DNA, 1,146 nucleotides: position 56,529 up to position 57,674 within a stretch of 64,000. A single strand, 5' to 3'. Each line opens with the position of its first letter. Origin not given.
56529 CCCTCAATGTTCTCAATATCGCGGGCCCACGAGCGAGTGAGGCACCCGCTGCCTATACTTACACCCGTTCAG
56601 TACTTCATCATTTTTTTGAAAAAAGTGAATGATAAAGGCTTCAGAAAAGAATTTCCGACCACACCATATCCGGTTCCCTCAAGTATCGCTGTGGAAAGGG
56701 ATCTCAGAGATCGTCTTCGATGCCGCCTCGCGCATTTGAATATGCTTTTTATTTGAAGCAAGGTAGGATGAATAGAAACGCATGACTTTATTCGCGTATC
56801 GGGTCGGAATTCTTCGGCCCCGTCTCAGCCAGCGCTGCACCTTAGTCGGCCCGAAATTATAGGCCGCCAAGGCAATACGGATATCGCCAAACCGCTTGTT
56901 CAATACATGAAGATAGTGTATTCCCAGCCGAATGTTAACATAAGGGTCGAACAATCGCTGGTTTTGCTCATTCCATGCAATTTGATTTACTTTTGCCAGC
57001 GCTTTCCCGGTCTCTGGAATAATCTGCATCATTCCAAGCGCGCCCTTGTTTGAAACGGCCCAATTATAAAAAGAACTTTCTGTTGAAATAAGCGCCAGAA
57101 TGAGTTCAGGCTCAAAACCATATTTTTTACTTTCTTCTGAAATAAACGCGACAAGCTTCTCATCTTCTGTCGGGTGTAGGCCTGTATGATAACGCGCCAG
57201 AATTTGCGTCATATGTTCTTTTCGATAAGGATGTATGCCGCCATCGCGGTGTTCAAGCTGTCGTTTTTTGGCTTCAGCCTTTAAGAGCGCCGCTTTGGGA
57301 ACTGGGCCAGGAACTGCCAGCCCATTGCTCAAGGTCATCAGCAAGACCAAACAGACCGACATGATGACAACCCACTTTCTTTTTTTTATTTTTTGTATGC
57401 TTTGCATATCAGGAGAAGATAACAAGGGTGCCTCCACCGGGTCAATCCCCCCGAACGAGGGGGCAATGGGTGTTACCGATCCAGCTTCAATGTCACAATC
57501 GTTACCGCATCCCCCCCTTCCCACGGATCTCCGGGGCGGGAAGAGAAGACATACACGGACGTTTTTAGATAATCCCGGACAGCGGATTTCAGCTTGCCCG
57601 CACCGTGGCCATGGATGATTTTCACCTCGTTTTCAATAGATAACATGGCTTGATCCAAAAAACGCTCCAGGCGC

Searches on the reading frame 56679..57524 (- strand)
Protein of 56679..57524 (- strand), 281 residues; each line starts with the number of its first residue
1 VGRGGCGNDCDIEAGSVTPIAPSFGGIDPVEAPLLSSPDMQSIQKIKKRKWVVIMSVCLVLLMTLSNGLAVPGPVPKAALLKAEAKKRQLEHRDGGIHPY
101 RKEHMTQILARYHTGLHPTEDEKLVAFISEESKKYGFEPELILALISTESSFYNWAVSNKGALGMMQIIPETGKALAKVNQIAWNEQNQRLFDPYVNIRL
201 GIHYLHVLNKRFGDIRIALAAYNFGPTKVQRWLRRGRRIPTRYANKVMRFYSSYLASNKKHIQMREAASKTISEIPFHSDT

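Call 82: search_protein_families(library=pfam, proteins=[window:56679-57524:-], max_evalue=0.00001)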
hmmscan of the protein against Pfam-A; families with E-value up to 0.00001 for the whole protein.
window:56679-57524:- (281 aa): 1 family
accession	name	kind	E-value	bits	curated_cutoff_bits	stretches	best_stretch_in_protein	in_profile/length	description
PF01464.25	SLT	-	1.2e-28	99.5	21.3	1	128-237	3-109/117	Transglycosylase SLT domain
